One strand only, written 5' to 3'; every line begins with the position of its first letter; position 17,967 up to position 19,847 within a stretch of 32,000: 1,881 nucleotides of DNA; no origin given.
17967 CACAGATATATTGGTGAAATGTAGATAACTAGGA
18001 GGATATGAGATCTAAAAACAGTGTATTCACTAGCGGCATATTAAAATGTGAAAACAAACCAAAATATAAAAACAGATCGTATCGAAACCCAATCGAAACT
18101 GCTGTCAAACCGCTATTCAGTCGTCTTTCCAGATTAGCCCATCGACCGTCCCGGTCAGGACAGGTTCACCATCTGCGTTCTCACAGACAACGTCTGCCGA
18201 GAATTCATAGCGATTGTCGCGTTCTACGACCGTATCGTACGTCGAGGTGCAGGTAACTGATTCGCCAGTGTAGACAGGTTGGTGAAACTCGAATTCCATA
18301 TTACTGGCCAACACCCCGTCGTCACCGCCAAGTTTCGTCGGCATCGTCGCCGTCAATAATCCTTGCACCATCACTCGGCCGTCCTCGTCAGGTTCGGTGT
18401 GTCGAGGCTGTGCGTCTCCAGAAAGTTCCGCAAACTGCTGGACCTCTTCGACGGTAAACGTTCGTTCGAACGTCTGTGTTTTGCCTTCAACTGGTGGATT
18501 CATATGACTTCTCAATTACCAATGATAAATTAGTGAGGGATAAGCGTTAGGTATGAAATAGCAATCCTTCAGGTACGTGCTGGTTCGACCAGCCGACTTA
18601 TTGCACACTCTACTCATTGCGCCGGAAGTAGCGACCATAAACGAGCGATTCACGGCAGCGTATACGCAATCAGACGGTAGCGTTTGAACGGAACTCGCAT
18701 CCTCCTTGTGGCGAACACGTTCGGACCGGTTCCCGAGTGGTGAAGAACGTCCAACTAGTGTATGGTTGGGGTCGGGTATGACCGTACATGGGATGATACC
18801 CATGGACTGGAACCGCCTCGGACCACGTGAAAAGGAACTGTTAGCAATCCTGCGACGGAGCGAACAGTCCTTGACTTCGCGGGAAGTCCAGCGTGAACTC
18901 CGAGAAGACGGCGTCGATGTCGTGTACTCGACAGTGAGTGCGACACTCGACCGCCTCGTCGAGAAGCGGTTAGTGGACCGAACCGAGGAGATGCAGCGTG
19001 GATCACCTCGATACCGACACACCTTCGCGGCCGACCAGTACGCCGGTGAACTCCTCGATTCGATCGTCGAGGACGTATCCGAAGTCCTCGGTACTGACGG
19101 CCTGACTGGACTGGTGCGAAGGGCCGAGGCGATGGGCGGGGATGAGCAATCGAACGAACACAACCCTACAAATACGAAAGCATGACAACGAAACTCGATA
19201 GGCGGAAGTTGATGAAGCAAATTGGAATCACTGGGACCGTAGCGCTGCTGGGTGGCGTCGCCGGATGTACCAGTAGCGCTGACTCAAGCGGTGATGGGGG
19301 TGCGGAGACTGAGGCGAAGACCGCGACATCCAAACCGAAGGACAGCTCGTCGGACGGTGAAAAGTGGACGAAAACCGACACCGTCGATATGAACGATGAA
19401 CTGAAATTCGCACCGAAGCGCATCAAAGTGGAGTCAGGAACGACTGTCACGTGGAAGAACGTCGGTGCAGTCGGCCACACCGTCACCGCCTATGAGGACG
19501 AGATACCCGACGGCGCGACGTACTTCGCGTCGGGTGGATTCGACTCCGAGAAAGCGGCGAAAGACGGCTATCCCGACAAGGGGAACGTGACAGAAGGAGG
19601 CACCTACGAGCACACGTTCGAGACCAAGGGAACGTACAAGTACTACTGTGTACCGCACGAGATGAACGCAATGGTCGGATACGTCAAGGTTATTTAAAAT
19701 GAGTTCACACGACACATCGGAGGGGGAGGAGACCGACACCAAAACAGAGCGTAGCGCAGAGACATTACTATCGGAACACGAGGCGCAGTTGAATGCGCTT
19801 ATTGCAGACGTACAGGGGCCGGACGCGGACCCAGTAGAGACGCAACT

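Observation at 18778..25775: Compact 7-gene nos operon with mixed clade I / clade II hallmarks and no nosR, nosL or nosX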

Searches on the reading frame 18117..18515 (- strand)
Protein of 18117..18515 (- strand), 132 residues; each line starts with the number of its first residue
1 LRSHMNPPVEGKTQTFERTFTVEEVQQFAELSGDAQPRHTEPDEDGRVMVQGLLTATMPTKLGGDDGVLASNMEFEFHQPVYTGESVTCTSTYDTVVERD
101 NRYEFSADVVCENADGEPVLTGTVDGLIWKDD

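Call 9: search_protein_families(library=pfam, proteins=[window:18117-18515:-], max_evalue=0.001)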
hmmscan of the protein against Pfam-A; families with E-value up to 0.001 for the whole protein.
window:18117-18515:- (132 aa): 2 families
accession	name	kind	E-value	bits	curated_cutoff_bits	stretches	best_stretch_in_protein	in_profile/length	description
PF13452.11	FAS1_DH_region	-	2.4e-07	31.4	22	1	60-121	66-131/132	FAS1-like, dehydratase domain region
PF01575.25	MaoC_dehydratas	-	8.9e-05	22.5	27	1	15-92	12-100/123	MaoC like domain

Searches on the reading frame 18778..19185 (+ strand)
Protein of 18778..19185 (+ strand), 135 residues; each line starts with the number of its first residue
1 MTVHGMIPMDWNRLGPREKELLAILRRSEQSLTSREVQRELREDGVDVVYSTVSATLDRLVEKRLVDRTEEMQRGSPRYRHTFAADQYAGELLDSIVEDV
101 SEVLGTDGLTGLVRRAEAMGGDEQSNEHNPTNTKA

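Call 3: search_protein_families(library=pfam, proteins=[window:18778-19185:+], max_evalue=0.01)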
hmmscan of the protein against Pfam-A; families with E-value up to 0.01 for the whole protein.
window:18778-19185:+ (135 aa): 6 families
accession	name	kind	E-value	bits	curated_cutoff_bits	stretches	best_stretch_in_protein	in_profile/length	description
PF03965.22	Penicillinase_R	-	7.6e-12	46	22.6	1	14-103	1-86/115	Penicillinase repressor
PF01475.25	FUR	-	9.3e-05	23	23.1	1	16-80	8-72/121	Ferric uptake regulator family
PF12802.13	MarR_2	-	0.00043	20.8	27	1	18-70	7-54/61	MarR family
PF13463.12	HTH_27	-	0.0013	19.4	22.2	1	14-82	1-65/68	Winged helix DNA-binding domain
PF01316.27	Arg_repressor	-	0.0031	17.7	27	1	17-61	6-49/70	Arginine repressor, DNA binding domain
PF04337.18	DUF480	-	0.0047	17.4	25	1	32-85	30-83/149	Protein of unknown function, DUF480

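Call 4: search_protein_families(library=ncbifam, proteins=[window:18778-19185:+], max_evalue=0.01)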
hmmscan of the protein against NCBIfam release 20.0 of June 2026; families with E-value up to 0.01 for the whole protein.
window:18778-19185:+ (135 aa): 4 families
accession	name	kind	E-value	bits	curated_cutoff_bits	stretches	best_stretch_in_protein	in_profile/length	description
NF040939.2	trans_reg_lrs14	equivalog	0.0011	19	90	1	18-102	23-101/103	Lrs14 family HTH-type transcriptional regulator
NF033577.2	transpos_IS481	equivalog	0.0019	17.8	224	1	12-83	57-123/284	IS481 family transposase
TIGR01529.1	argR_whole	equivalog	0.0023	17.9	130.45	1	17-80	3-65/146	arginine repressor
NF053606.1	Sta1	subfamily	0.0024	17.9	80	1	17-100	21-97/100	Sta1 family transcriptional regulator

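Call 53: search_dna_similar(query=window:18778-19185:+, collection=plasmids, mode=protein, max_rows=25, max_evalue=0.001)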
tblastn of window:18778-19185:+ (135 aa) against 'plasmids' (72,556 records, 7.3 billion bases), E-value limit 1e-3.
No match.

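Call 66: find_homologous_proteins(query=window:18778-19185:+)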
Query window:18778-19185:+ (135 aa): 4 proteins with E <= 0.001 among 72 candidates.
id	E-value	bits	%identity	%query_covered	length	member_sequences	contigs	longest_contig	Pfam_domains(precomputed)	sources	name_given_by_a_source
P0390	1.1e-79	283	99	100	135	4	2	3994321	PF03965.23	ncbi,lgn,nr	ncbi:BlaI/MecI/CopY family transcriptional regulator [Halogeometricum borinquense]|nr:BlaI/MecI/CopY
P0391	9.3e-41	157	75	76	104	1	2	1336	PF03965.23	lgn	-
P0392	3.6e-35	139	61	82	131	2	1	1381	PF03965.23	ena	-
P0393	1.4e-12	66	38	97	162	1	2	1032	-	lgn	-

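Call 67: find_encoding_contigs(protein=P0392, flank=3000, max_places=2)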
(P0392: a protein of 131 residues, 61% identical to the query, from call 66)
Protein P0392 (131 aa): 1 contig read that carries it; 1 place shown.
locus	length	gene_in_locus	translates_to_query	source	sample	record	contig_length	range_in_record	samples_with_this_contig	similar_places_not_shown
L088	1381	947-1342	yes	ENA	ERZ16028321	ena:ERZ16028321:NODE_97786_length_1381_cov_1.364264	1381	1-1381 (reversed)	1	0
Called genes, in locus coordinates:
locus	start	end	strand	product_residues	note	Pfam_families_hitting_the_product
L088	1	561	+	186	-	?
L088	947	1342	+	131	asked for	PF03965:Penicillinase_R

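Call 68: find_encoding_contigs(protein=P0391, flank=3000, max_places=2)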
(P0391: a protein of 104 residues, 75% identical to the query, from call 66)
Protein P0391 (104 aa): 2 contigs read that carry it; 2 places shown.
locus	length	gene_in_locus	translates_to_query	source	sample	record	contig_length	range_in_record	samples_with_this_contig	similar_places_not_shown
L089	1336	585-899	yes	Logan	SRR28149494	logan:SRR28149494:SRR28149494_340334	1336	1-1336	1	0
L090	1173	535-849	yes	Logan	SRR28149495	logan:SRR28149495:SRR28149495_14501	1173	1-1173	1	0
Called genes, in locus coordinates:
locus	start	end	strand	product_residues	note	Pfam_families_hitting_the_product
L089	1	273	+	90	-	?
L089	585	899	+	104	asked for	PF03965:Penicillinase_R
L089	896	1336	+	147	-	?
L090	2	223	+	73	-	?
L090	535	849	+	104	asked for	PF03965:Penicillinase_R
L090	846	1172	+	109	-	?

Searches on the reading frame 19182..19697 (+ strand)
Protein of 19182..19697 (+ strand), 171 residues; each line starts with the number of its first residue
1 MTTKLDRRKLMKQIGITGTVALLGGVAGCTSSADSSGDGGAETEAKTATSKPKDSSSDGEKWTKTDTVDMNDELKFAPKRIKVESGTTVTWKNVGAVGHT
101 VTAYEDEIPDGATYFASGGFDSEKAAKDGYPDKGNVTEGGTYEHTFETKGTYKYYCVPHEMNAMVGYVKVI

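Call 3: search_protein_families(library=pfam, proteins=[window:19182-19697:+], max_evalue=0.01)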
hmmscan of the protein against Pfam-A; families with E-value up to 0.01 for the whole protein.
window:19182-19697:+ (171 aa): 1 family
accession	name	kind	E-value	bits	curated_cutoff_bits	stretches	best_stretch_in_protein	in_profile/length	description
PF00127.26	Copper-bind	-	2.3e-18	66.9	21.2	1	67-170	6-98/99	Copper binding proteins, plastocyanin/azurin family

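Call 4: search_protein_families(library=ncbifam, proteins=[window:19182-19697:+], max_evalue=0.01)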
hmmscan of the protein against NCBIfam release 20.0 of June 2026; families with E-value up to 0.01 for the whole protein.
window:19182-19697:+ (171 aa): 4 families
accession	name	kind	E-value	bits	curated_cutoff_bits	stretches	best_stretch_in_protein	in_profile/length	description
TIGR02656.1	cyanin_plasto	equivalog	8.5e-15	55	87.85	1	72-170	10-98/99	plastocyanin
TIGR03102.1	halo_cynanin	subfamily_domain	1.6e-12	47.5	93.8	2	136-170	80-114/115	halocyanin domain-containing protein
TIGR02657.1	amicyanin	equivalog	3.7e-07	30.4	110.2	1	73-161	5-75/83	amicyanin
TIGR02375.1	pseudoazurin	equivalog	4.7e-07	29.5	109.85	1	72-170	8-86/116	pseudoazurin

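Call 88: search_solved_structures(query=window:19182-19697:+, max_evalue=0.01)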
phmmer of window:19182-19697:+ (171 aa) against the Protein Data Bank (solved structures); distinct sequences matched with E-value up to 0.01: 57.
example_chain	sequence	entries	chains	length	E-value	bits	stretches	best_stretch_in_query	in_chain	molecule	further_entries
6yez_P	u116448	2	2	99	3.4e-11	46.9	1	73-170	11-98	Plastocyanin, chloroplastic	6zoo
9pcy_A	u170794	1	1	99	1.5e-10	44.8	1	73-170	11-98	PLASTOCYANIN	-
1ag6_A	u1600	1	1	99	4.5e-10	43.3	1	73-170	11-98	PLASTOCYANIN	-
1ylb_B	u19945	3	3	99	4.9e-10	43.2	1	73-170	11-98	Plastocyanin, chloroplast | PLASTOCYANIN | Plastocyanin, chloroplastic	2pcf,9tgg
1oow_A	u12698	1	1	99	1.5e-09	41.6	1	75-170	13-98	Plastocyanin, chloroplast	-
1pla_A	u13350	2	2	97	1.9e-09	41.3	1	73-169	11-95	PLASTOCYANIN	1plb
1byo_A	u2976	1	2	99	1.2e-08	38.7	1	73-170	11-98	PROTEIN (PLASTOCYANIN)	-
1tef_A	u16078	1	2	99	3e-08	37.3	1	73-170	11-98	Plastocyanin, chloroplast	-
1teg_A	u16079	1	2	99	3.3e-08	37.2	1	73-170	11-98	Plastocyanin, chloroplast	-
1bxu_A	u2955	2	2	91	6e-08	36.4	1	137-169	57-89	PLASTOCYANIN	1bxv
2plt_A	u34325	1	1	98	7.2e-08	36.1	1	73-168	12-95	PLASTOCYANIN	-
1plc_A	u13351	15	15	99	1.3e-07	35.2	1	73-170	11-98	PLASTOCYANIN | Plastocyanin A | Plastocyanin A, chloroplastic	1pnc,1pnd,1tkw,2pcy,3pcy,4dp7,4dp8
7zqe_M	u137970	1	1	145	2.2e-07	34.5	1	73-168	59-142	Plastocyanin, chloroplastic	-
1byp_A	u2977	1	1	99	3.8e-07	33.8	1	73-170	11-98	PROTEIN (PLASTOCYANIN)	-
4dp0_X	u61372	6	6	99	4.6e-07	33.5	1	73-169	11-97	Plastocyanin B, chloroplastic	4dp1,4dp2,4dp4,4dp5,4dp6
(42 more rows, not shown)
